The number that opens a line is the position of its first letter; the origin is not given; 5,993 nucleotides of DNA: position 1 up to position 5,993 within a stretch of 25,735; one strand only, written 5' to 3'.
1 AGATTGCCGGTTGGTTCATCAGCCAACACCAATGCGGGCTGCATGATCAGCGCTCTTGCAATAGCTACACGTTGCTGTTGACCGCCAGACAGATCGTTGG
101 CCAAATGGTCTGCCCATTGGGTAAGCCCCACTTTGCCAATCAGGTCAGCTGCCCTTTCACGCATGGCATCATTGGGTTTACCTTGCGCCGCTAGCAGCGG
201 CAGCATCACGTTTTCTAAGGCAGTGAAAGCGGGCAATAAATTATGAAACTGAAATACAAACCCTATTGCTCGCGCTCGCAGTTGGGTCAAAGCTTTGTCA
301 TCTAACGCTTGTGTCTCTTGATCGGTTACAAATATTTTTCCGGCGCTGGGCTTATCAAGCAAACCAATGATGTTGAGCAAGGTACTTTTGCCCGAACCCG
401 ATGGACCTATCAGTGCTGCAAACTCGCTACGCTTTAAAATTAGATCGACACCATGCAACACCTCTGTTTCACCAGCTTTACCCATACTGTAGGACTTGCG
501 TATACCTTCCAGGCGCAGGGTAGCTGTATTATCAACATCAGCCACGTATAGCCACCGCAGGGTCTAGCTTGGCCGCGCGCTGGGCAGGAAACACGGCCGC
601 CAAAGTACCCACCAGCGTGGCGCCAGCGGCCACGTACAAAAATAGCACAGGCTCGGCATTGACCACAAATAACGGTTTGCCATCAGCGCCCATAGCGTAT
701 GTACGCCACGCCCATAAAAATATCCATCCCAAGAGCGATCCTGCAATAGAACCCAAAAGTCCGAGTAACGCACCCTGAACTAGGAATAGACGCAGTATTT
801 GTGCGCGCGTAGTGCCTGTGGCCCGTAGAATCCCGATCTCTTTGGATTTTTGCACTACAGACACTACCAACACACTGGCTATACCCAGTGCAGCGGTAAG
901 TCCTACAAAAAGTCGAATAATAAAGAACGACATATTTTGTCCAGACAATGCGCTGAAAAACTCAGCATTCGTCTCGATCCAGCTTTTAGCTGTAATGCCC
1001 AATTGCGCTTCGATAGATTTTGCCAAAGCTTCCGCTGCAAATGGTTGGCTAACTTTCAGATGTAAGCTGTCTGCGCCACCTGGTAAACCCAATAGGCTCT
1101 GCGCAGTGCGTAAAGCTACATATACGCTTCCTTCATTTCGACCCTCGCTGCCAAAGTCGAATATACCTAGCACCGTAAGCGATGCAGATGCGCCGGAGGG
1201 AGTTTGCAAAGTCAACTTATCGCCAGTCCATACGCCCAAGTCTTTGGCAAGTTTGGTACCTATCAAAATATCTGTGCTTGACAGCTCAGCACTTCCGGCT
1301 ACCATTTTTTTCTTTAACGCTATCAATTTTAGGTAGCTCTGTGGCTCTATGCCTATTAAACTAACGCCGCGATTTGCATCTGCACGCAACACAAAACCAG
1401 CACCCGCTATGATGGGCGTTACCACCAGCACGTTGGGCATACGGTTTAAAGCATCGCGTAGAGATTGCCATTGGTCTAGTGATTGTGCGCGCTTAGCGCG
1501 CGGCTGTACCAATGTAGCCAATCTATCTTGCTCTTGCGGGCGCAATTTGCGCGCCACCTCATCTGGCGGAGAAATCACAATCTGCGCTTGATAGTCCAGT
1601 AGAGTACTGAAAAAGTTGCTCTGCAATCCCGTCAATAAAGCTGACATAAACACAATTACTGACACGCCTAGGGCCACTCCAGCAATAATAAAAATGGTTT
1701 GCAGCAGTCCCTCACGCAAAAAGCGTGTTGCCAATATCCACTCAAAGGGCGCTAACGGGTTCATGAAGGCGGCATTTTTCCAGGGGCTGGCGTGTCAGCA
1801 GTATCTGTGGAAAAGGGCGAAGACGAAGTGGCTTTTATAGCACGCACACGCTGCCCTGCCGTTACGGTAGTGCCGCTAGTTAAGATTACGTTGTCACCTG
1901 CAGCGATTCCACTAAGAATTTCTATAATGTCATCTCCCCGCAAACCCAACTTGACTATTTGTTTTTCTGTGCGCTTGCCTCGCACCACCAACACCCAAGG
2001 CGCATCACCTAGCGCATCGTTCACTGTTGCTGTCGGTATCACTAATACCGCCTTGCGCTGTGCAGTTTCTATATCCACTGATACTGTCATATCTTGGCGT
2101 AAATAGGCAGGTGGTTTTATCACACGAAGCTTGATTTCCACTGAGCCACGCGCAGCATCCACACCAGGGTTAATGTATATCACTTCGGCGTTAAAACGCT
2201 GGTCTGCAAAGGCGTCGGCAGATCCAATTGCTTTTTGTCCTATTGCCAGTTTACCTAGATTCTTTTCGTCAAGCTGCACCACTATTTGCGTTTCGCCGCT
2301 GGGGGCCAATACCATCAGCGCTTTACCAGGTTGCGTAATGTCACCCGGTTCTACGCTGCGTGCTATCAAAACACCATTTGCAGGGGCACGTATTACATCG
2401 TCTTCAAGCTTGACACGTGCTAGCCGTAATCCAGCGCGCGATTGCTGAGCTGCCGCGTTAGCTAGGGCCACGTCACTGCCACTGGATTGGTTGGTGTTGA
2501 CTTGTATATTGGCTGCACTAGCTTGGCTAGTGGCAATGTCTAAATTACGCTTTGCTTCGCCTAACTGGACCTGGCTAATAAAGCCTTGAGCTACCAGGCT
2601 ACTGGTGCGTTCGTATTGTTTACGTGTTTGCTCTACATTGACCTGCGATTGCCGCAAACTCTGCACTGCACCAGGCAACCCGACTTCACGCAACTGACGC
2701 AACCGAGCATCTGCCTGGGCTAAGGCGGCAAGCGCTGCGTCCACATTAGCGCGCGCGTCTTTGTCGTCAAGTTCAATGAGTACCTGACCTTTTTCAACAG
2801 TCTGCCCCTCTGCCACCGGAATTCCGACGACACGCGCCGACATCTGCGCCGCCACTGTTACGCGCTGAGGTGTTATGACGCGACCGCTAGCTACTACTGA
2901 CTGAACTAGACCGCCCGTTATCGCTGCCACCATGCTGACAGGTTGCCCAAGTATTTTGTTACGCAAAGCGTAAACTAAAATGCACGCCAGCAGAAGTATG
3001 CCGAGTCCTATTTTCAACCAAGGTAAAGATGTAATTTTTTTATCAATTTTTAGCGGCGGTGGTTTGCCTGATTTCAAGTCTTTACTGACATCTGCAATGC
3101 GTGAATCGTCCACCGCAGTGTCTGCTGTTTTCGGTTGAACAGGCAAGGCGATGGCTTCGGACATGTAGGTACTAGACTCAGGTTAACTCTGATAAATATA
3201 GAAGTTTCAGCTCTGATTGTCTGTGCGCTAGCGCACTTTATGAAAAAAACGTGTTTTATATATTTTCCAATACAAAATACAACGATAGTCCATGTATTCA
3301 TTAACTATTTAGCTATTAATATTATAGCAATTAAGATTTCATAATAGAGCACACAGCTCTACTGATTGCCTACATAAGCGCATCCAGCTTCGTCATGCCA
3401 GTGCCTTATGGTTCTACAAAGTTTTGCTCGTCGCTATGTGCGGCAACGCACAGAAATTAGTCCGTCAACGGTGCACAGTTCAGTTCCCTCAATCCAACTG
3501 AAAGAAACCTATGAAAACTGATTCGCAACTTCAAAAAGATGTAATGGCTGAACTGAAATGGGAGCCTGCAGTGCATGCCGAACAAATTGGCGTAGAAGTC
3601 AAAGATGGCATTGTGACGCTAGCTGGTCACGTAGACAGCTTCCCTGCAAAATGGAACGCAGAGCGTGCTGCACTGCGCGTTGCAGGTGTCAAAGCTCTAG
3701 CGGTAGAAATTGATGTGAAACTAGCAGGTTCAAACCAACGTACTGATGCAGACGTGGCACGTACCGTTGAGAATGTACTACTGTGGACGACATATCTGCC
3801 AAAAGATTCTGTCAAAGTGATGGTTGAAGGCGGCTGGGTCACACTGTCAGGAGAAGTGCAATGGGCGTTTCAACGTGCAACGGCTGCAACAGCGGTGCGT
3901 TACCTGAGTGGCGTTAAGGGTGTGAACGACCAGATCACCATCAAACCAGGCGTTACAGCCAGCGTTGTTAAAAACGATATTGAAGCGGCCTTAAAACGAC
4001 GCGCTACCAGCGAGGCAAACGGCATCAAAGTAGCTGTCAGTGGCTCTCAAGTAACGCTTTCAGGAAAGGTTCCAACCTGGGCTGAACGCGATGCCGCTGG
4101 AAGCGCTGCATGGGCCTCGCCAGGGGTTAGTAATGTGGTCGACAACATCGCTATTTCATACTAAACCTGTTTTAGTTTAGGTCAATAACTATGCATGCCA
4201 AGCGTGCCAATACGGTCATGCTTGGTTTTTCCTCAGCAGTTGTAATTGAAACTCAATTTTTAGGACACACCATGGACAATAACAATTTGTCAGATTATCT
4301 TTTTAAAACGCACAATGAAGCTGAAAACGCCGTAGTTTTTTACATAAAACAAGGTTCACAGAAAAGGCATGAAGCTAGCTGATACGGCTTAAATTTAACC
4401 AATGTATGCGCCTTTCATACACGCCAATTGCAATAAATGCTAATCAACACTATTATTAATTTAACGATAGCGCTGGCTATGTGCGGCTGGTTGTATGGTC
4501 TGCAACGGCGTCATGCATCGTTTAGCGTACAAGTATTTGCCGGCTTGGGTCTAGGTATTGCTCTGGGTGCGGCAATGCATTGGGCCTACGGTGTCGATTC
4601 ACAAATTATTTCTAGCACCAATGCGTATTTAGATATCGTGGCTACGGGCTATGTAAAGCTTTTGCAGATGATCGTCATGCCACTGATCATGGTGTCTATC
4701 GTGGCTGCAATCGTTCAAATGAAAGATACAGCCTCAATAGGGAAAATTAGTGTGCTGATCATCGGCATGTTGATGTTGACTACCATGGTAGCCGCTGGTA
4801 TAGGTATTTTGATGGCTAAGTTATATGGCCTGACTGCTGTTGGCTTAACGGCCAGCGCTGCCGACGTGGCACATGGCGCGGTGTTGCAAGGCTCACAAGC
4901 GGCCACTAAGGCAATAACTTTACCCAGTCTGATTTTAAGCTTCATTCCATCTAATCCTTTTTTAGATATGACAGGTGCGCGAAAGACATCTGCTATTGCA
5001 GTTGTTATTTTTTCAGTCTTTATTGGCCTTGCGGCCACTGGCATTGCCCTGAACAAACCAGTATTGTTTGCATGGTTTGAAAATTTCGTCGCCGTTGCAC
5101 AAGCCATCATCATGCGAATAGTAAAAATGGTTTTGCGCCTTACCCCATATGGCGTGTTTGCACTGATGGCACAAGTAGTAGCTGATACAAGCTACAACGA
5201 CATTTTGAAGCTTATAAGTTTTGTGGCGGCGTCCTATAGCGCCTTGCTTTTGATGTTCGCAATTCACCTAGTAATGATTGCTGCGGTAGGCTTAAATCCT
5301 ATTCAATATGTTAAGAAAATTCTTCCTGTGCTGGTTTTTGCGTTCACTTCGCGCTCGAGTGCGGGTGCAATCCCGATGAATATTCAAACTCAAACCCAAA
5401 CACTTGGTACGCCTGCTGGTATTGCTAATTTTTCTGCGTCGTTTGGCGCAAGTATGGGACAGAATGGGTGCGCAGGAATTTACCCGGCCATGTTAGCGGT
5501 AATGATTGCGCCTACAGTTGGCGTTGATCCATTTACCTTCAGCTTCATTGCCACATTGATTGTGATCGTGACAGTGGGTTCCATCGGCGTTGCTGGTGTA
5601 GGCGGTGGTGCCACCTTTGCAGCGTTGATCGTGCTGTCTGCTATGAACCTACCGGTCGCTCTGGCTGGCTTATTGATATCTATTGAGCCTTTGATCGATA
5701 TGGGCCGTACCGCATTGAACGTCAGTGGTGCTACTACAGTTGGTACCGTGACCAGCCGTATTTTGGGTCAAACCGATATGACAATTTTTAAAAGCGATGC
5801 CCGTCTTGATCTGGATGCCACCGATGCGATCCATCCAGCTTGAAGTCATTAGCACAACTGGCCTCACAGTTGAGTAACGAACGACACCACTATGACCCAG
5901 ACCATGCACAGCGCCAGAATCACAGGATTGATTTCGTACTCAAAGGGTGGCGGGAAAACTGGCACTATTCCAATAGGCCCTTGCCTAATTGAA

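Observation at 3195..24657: Hidden regulon: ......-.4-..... palindrome with exact class II CRP/FNR promoter geometry at 6 of 7 sites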

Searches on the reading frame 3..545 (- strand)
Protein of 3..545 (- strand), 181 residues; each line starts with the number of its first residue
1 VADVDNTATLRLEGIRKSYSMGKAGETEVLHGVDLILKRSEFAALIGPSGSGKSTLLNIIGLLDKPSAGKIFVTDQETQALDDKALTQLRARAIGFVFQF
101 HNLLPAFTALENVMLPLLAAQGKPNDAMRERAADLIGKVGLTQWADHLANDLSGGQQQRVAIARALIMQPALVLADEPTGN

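Call 6: search_protein_families(library=pfam, proteins=[window:3-545:-])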
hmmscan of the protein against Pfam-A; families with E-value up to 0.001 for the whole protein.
window:3-545:- (181 aa): 3 families
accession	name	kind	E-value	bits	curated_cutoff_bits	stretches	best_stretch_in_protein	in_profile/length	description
PF00005.33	ABC_tran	-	1.2e-33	117.1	25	1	30-179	1-136/137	ABC transporter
PF13304.12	AAA_21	-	3.4e-05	24.5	27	1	42-78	1-55/304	AAA domain, putative AbiEii toxin, Type IV TA system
PF13555.12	AAA_29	-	0.00019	21.5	27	1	33-57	15-39/61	P-loop containing region of AAA domain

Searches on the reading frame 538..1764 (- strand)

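Call 6: search_protein_families(library=pfam, proteins=[window:538-1764:-])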
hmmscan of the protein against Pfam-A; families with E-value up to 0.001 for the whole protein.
window:538-1764:- (408 aa): 2 families
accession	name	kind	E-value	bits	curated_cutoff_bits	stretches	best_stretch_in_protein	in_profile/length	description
PF02687.27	FtsX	-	3e-18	66.4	25.5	1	283-402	3-120/120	FtsX-like permease C-terminal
PF12704.14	MacB_PCD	-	1.1e-16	62.2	27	1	23-253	1-206/207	MacB-like periplasmic core domain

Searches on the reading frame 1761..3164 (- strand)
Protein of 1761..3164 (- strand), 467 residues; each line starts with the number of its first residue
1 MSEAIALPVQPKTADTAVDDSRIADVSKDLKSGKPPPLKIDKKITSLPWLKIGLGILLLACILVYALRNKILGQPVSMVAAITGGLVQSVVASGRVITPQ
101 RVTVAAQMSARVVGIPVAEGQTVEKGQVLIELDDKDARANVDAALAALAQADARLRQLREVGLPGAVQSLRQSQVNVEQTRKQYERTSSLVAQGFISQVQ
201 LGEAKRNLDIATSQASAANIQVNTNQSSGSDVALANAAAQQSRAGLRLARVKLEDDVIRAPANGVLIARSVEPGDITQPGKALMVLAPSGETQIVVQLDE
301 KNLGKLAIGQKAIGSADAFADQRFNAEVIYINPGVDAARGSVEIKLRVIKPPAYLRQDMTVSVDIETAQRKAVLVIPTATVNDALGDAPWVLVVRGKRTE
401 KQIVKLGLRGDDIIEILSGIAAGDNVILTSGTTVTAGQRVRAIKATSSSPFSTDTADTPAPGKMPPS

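Call 6: search_protein_families(library=pfam, proteins=[window:1761-3164:-])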
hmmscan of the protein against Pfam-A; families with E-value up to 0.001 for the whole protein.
window:1761-3164:- (467 aa): 3 families
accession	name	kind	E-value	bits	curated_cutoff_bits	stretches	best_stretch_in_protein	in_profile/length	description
PF16576.10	HlyD_D23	-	8.3e-17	61.6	30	1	89-361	5-214/214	Barrel-sandwich domain of CusB or HlyD membrane-fusion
PF13437.12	HlyD_3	-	1.1e-15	58.7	22.2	1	257-351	1-96/106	HlyD family secretion protein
PF13533.13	Biotin_lipoyl_2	-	4.2e-08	33.3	29.8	1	102-133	1-32/32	Biotin-lipoyl like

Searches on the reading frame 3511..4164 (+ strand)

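Call 6: search_protein_families(library=pfam, proteins=[window:3511-4164:+])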
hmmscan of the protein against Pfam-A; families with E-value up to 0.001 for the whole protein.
window:3511-4164:+ (217 aa): 1 family
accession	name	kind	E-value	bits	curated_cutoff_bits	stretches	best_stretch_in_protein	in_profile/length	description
PF04972.22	BON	-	8.7e-47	157.7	27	3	78-146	1-69/69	BON domain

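Call 16: search_protein_families(library=ncbifam, proteins=[window:3511-4164:+])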
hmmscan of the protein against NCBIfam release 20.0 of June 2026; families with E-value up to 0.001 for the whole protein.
window:3511-4164:+ (217 aa): 4 families
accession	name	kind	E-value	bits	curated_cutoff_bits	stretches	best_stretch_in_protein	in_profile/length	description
NF007858.0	PRK10568.1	equivalog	7.5e-17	61.6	174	1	4-145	60-205/206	molecular chaperone OsmY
NF051434.1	ArfA_OmpATb_N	equivalog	2.6e-14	53.5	81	1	101-215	2-114/114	channel-forming protein ArfA/OmpATb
NF008399.0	PRK11198.1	equivalog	1.4e-08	35.3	134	0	70-149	13-93/149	peptidoglycan-binding protein LysM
NF008247.1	PRK11023.1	equivalog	3.6e-07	30.1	184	1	4-142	48-188/192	division/outer membrane stress-associated lipid-binding lipoprotein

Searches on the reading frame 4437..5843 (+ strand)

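Call 6: search_protein_families(library=pfam, proteins=[window:4437-5843:+])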
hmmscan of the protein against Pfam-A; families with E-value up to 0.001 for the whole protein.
window:4437-5843:+ (468 aa): 1 family
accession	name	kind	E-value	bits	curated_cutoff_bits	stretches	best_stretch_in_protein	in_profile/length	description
PF00375.23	SDF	-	2.1e-93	313.8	27.9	1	30-441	2-386/387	Sodium:dicarboxylate symporter family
